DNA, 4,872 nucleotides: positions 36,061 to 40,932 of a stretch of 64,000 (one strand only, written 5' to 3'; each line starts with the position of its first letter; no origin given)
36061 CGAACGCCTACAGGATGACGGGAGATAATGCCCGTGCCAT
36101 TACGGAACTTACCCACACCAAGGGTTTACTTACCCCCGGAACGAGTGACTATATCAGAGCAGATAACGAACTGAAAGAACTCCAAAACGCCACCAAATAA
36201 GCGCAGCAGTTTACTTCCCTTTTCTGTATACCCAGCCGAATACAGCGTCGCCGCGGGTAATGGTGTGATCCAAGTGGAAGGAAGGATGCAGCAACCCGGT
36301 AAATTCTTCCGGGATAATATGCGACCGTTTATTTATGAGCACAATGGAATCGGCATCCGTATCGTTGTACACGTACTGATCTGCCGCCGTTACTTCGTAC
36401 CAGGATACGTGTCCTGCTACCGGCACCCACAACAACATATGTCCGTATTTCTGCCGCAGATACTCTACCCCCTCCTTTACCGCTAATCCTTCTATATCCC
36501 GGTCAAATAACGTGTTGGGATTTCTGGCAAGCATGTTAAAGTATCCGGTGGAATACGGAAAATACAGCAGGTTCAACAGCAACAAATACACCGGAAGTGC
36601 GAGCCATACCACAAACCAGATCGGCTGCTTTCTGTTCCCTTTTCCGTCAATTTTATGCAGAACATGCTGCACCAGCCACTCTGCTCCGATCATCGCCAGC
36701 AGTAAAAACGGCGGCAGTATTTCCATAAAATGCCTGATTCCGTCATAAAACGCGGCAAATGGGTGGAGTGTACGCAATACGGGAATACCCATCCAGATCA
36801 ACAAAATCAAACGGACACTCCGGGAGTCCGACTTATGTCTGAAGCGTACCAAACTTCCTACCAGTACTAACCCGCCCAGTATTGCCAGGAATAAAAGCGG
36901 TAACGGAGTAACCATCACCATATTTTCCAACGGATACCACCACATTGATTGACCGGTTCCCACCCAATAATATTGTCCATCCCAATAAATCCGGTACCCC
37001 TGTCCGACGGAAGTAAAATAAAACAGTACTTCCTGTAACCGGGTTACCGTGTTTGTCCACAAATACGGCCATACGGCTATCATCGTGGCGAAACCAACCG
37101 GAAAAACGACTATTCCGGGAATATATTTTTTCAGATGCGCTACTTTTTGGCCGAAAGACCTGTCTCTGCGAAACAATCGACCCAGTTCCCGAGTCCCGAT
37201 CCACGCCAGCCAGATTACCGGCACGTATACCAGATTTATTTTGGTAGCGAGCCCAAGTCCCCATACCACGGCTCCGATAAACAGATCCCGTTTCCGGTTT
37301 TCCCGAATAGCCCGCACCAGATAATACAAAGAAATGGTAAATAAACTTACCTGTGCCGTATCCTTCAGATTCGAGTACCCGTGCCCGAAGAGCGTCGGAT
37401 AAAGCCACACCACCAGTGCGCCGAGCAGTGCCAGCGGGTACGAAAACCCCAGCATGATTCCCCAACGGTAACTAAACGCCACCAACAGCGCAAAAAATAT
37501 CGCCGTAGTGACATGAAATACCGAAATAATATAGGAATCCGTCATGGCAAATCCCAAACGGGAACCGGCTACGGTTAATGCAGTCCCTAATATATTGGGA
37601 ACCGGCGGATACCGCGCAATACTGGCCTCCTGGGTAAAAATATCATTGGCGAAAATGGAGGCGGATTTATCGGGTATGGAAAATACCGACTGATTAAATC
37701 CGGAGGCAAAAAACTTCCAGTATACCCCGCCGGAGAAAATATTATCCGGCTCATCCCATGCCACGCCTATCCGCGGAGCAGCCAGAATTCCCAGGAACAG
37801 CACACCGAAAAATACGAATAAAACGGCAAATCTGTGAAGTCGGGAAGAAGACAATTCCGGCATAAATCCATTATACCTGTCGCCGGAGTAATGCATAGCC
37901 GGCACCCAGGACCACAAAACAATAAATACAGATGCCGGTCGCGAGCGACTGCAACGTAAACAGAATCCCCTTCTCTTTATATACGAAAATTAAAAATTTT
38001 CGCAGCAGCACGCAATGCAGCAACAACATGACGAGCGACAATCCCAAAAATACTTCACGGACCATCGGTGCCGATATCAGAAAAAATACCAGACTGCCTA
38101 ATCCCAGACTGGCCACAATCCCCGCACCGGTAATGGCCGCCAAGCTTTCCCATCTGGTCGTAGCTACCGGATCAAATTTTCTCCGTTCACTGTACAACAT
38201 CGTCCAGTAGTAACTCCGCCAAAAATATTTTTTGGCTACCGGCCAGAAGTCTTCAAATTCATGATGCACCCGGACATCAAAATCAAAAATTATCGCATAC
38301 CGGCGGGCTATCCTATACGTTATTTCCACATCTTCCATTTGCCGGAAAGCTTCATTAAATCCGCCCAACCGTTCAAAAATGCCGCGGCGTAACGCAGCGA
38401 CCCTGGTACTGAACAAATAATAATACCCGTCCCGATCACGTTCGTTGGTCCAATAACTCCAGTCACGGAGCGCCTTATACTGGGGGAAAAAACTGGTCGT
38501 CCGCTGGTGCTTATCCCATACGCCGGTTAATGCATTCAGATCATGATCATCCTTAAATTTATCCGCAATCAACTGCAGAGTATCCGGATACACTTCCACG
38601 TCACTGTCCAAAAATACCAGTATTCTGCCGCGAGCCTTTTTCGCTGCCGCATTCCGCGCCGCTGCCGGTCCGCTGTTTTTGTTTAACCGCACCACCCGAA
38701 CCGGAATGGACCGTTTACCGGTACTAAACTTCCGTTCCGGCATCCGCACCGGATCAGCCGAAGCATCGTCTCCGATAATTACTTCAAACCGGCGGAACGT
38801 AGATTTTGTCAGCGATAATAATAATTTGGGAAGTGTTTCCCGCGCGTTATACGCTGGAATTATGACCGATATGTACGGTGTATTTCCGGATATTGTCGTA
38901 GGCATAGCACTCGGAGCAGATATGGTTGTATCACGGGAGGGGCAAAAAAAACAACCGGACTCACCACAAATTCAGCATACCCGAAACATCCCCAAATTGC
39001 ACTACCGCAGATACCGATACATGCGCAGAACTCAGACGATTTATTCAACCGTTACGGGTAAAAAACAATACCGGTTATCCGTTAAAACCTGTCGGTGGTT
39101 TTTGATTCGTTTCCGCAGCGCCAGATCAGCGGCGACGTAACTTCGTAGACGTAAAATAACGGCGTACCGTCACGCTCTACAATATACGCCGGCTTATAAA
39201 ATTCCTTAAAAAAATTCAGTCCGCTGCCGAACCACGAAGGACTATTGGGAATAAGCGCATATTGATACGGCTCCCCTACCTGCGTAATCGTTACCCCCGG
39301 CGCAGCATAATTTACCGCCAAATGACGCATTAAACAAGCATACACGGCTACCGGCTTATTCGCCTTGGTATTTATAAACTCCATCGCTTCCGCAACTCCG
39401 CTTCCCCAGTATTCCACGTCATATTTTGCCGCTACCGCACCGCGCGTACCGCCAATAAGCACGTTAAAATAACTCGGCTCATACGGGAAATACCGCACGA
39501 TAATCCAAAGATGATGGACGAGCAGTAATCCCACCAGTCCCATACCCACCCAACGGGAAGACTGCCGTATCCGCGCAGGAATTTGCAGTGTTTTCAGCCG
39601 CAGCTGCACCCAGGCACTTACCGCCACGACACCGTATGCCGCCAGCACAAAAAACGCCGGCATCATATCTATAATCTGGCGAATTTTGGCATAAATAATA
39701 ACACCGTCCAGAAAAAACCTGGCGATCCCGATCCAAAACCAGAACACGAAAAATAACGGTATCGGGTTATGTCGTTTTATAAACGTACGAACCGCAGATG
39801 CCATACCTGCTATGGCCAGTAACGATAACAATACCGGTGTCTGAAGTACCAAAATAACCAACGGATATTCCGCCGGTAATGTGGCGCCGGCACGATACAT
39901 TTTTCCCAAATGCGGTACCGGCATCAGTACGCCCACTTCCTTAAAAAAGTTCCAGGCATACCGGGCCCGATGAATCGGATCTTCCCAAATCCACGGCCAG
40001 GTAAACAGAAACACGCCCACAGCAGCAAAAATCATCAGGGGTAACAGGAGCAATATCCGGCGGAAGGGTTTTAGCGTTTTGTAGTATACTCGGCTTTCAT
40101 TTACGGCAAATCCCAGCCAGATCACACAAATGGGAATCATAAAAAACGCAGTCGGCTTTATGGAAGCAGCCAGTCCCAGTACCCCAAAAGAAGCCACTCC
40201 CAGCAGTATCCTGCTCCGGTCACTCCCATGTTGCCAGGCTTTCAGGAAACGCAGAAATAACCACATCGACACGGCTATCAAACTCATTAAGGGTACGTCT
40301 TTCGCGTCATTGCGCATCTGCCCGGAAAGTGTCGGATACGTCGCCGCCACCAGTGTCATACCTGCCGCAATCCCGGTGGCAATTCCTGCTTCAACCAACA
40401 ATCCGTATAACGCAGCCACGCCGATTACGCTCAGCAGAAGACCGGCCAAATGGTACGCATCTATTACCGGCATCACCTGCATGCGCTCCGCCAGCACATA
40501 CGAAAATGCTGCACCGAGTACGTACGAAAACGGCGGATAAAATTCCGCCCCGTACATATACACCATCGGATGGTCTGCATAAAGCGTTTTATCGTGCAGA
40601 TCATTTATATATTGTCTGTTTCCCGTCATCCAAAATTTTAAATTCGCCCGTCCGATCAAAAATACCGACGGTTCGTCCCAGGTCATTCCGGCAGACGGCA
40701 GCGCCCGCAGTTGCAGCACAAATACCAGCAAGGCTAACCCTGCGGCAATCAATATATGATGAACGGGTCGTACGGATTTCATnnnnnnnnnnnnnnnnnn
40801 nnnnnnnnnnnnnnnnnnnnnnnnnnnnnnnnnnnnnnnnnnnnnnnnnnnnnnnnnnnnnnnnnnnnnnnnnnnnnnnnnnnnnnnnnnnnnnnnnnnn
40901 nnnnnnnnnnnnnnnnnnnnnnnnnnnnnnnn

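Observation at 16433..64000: Unusually dense glycosylation machinery: 10 or more GT-C-like membrane proteins, five GT2s and a modified-sugar pathway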

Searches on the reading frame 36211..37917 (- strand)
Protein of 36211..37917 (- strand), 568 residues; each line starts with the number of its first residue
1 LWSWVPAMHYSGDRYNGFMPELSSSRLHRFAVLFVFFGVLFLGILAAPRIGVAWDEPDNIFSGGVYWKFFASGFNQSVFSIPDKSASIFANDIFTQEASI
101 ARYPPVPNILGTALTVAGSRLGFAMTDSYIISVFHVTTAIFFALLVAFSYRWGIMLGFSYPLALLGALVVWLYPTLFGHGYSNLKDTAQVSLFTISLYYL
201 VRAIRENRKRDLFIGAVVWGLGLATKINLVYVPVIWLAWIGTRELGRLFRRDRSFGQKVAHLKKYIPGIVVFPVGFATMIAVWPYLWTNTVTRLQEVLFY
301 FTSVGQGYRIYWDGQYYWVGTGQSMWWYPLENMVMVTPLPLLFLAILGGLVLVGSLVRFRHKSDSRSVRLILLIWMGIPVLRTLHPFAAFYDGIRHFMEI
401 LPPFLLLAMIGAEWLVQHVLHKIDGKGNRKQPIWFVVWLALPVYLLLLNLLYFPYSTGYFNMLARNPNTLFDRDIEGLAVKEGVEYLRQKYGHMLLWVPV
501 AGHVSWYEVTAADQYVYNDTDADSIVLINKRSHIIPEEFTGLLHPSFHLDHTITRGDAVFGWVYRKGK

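Call 4: search_protein_families(library=pfam, proteins=[window:36211-37917:-], max_evalue=0.01)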
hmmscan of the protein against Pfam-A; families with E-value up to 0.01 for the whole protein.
window:36211-37917:- (568 aa): 1 family
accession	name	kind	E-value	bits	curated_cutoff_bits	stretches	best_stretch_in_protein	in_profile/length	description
PF13231.12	PMT_2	-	9.7e-07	29.6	26.1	1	137-250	27-139/160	Dolichyl-phosphate-mannose-protein mannosyltransferase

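Call 11: search_protein_families(library=ncbifam, proteins=[window:36211-37917:-], max_evalue=1)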
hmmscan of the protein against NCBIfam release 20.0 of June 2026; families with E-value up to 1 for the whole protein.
window:36211-37917:- (568 aa): 0 families

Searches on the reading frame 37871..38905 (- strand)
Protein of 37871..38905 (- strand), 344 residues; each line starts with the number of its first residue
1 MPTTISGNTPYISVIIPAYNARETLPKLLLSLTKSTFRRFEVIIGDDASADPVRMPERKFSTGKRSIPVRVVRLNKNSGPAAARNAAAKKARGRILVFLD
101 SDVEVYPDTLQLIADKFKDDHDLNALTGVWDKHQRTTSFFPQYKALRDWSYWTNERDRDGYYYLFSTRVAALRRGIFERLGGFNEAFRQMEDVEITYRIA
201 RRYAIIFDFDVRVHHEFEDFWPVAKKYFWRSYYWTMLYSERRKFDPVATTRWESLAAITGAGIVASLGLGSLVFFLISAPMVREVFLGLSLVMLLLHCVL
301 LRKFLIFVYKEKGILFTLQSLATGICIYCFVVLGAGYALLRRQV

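Call 7: search_protein_families(library=pfam, proteins=[window:37871-38905:-], max_evalue=0.01)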
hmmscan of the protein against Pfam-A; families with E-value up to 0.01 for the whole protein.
window:37871-38905:- (344 aa): 5 families
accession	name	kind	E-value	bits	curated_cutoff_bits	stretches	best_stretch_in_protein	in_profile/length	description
PF00535.33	Glycos_transf_2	-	5.4e-31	108.2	23.3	1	13-179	1-166/168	Glycosyl transferase family 2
PF13641.12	Glyco_tranf_2_3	-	3.1e-13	50.7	27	1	10-213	1-209/230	Glycosyltransferase like family 2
PF10111.15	Glyco_tranf_2_2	-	3.5e-11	43.5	27.3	1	13-209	1-209/276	Glycosyltransferase like family 2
PF13632.12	Glyco_trans_2_3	-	2.8e-06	27.7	27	1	96-299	2-191/198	Glycosyl transferase family group 2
PF13506.12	Glyco_transf_21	-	7e-05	22.8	21.7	1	87-201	25-139/174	Glycosyl transferase family 21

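Call 75: search_protein_families(library=ncbifam, proteins=[window:37871-38905:-], max_evalue=0.00001)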
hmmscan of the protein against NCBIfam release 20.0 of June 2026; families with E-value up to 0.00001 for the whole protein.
window:37871-38905:- (344 aa): 19 families
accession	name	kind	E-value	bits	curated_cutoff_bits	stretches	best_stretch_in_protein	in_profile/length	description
NF041875.1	EPS_EpsD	equivalog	1.1e-30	107.2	370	1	12-215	1-206/325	exopolysaccharide biosynthesis glycosyltransferase EpsD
TIGR03965.1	mycofact_glyco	equivalog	1.4e-28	100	280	1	9-281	73-345/467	mycofactocin biosynthesis glycosyltransferase MftF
NF047683.1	TeichurnBiosyTuaG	equivalog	3.6e-20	72.7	400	1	8-111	4-105/252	teichuronic acid biosynthesis protein TuaG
NF050819.1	PolSacchBiosHfsG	equivalog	4.8e-18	65.3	500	1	8-227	10-229/302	polysaccharide biosynthesis protein HfsG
TIGR04283.1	glyco_like_mftF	equivalog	5.9e-17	62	182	1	12-205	1-175/221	TIGR04283 family arsenosugar biosynthesis glycosyltransferase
TIGR03937.1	PgaC_IcaA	equivalog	3e-16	59.4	422.3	1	8-207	43-242/407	poly-beta-1,6-N-acetyl-D-glucosamine synthase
NF007482.0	PRK10073.1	equivalog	2e-15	56.6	423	1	8-142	4-138/334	glycosyltransferase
NF038299.1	EPS_HpsN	equivalog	1e-14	54.2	425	1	10-134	1-124/317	hormogonium polysaccharide biosynthesis glycosyltransferase HpsN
TIGR03111.1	glyc2_xrt_Gpos1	hypoth_equivalog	1.5e-12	47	363.95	1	5-129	44-168/439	TIGR03111 family XrtG-associated glycosyltransferase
NF050050.1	ProtGlycPglI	equivalog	1.9e-12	47.2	500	1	10-119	2-110/306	GalNAc(5)-diNAcBac-PP-undecaprenol beta-1,3-glucosyltransferase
NF007986.1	PRK10714.1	equivalog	2e-09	36.9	529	1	12-124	8-122/316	undecaprenyl-phosphate 4-deoxy-4-formamido-L-arabinose transferase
TIGR04242.1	nodulat_NodC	equivalog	3.4e-09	36.1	550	1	6-152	44-187/395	chitooligosaccharide synthase NodC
NF053739.1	GlytfEpsEBac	equivalog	3.7e-09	36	450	1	10-102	1-92/265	glycosyltransferase EpsE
NF038302.1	EPS_HpsE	equivalog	1e-08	34.6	300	1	12-121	3-114/307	hormogonium polysaccharide biosynthesis glycosyltransferase HpsE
TIGR04017.1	WcaA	equivalog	3.9e-08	33.3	495.75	1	8-115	3-108/279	colanic acid biosynthesis glycosyltransferase WcaA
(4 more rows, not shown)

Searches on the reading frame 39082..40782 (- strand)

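Call 4: search_protein_families(library=pfam, proteins=[window:39082-40782:-], max_evalue=0.01)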
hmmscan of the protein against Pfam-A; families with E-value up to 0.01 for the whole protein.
window:39082-40782:- (566 aa): 0 families

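Call 11: search_protein_families(library=ncbifam, proteins=[window:39082-40782:-], max_evalue=1)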
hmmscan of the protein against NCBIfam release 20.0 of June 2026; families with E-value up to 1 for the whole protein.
window:39082-40782:- (566 aa): 1 family
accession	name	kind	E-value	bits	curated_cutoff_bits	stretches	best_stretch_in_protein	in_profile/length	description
NF002595.0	PRK02251.2-1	equivalog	0.012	15.9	109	0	403-432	22-51/84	cell division protein CrgA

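Call 64: search_protein_families(library=pfam, proteins=[window:39082-40782:-], max_evalue=10)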
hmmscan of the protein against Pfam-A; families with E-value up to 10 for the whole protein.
window:39082-40782:- (566 aa): 2 families
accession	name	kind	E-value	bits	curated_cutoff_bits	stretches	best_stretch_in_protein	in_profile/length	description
PF11044.13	TMEMspv1-c74-12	-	0.52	10.9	25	1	346-370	8-32/49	Plectrovirus spv1-c74 ORF 12 transmembrane protein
PF06781.17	CrgA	-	2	9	24.8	1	405-434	28-57/89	Cell division protein CrgA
